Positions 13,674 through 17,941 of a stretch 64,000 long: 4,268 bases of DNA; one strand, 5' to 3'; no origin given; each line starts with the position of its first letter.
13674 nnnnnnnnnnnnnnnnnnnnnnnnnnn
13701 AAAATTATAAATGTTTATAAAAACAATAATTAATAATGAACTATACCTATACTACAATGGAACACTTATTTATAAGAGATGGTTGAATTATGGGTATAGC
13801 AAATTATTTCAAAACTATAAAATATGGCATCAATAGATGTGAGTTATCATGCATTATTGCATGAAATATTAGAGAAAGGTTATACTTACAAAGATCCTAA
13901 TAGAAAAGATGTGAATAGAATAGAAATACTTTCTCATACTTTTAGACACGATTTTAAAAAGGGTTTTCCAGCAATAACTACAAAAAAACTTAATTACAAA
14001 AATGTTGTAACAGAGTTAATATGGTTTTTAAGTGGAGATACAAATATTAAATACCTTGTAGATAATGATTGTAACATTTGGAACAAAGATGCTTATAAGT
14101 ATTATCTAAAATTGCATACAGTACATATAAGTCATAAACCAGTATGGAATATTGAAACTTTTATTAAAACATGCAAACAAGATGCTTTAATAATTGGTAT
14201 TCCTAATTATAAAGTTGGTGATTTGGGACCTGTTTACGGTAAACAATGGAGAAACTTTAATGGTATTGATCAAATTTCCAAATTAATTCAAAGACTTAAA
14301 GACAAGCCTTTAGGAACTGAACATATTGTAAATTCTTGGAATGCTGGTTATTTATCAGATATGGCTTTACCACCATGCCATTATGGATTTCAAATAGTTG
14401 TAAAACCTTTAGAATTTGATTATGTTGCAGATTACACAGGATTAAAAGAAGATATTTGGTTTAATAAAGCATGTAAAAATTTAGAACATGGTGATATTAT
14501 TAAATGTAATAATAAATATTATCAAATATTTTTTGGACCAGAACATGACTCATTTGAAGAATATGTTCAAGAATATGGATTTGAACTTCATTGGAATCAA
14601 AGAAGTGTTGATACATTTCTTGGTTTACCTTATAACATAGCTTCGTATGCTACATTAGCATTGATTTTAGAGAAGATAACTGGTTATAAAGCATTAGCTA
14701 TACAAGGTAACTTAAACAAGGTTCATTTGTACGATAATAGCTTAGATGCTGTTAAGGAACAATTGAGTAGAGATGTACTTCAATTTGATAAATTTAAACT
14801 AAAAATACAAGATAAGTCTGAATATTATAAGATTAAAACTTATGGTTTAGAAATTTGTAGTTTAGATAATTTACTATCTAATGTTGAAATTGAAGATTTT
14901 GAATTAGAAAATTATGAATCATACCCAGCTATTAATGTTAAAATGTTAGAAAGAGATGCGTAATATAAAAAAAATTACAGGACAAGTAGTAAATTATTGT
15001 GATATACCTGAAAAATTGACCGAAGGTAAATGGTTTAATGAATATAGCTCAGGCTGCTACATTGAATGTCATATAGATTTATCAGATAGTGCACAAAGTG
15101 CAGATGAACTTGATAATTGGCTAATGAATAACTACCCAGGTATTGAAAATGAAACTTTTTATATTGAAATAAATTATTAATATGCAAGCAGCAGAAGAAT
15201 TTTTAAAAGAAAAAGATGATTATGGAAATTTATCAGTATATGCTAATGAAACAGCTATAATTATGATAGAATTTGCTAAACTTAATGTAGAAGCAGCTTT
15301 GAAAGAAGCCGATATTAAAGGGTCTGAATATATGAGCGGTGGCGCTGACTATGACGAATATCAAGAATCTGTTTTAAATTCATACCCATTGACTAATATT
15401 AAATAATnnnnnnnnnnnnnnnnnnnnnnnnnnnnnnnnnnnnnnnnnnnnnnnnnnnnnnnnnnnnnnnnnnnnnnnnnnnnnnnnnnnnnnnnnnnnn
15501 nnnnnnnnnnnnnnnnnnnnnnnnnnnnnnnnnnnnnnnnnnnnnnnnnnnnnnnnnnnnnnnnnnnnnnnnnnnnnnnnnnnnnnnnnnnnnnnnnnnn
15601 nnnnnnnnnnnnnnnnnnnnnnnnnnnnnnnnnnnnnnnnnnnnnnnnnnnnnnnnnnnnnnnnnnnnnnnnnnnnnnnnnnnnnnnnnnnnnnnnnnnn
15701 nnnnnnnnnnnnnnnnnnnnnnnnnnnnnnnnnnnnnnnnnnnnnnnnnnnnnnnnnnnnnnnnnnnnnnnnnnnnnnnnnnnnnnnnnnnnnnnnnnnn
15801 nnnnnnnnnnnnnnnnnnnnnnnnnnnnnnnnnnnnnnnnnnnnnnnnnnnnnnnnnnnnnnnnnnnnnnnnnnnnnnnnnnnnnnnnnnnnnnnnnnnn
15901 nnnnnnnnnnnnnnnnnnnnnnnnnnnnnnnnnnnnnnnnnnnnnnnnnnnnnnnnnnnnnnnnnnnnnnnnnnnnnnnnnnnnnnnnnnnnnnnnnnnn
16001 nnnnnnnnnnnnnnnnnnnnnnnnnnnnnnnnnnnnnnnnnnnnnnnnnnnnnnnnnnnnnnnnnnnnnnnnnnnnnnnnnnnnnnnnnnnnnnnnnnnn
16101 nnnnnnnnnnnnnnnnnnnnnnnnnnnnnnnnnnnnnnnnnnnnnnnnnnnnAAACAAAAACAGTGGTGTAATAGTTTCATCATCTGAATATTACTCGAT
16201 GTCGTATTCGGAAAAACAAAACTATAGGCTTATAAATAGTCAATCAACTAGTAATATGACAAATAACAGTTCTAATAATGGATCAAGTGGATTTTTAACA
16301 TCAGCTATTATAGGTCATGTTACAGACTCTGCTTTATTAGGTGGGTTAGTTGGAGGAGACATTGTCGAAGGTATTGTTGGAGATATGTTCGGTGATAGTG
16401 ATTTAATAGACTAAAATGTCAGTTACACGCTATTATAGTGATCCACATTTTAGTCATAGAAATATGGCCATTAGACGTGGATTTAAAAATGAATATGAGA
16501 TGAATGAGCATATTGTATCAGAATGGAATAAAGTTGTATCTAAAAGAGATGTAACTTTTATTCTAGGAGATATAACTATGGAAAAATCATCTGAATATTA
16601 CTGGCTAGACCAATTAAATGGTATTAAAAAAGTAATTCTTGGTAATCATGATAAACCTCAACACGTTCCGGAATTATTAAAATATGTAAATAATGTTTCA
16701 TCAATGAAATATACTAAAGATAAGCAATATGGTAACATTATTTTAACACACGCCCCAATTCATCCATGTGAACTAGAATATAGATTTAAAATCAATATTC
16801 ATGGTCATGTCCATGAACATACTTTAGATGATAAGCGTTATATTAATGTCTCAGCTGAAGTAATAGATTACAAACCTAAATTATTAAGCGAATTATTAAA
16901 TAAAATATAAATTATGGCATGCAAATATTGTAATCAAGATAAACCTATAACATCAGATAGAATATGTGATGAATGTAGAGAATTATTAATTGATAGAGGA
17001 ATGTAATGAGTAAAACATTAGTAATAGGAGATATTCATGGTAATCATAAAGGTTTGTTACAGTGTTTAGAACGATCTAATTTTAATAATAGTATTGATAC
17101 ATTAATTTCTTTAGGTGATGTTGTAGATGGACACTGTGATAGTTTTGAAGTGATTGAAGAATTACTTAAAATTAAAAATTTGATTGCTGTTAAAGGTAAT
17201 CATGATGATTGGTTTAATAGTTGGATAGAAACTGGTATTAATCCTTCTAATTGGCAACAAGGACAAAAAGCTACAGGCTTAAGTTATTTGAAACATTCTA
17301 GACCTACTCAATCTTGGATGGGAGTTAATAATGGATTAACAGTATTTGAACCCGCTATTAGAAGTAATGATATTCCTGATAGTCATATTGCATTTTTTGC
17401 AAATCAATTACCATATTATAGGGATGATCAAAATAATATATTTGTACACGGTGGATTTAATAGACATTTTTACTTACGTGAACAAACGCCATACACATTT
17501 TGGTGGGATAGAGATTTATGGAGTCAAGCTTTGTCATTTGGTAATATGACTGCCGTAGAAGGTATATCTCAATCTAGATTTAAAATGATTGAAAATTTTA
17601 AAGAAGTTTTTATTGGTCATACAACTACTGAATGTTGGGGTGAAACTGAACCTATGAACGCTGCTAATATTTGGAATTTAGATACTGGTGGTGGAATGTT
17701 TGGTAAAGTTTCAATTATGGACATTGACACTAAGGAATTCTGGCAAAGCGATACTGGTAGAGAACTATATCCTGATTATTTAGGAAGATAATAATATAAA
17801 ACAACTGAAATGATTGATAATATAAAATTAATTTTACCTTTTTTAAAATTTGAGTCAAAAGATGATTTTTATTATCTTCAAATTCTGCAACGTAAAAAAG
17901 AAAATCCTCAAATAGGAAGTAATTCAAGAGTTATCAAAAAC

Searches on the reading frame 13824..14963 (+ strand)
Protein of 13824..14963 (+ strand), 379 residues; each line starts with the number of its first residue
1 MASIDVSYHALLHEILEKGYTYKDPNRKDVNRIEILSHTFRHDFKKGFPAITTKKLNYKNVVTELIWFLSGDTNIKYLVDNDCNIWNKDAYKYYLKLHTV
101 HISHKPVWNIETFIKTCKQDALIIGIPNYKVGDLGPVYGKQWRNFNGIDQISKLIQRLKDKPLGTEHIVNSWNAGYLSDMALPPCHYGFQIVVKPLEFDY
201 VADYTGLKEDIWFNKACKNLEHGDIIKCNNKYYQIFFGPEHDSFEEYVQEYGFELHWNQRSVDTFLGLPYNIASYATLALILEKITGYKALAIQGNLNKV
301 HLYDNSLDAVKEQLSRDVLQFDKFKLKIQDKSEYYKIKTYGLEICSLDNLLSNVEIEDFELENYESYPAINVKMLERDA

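Call 36: search_protein_families(library=pfam, proteins=[window:13824-14963:+], max_evalue=0.001)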
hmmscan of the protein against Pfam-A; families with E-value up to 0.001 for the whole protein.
window:13824-14963:+ (379 aa): 1 family
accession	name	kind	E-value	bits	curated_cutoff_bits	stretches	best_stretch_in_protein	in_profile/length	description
PF00303.24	Thymidylat_synt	-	2e-71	240.7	24.3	2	7-193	2-154/266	Thymidylate synthase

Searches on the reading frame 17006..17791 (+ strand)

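Call 36: search_protein_families(library=pfam, proteins=[window:17006-17791:+], max_evalue=0.001)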
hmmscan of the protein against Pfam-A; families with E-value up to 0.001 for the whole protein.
window:17006-17791:+ (261 aa): 2 families
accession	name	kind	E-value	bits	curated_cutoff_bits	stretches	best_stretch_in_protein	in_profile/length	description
PF00149.33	Metallophos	-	6.8e-14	53.2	21.5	1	3-182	2-159/191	Calcineurin-like phosphoesterase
PF12850.12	Metallophos_2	-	2.8e-07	31.1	27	1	4-76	3-60/154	Calcineurin-like phosphoesterase superfamily domain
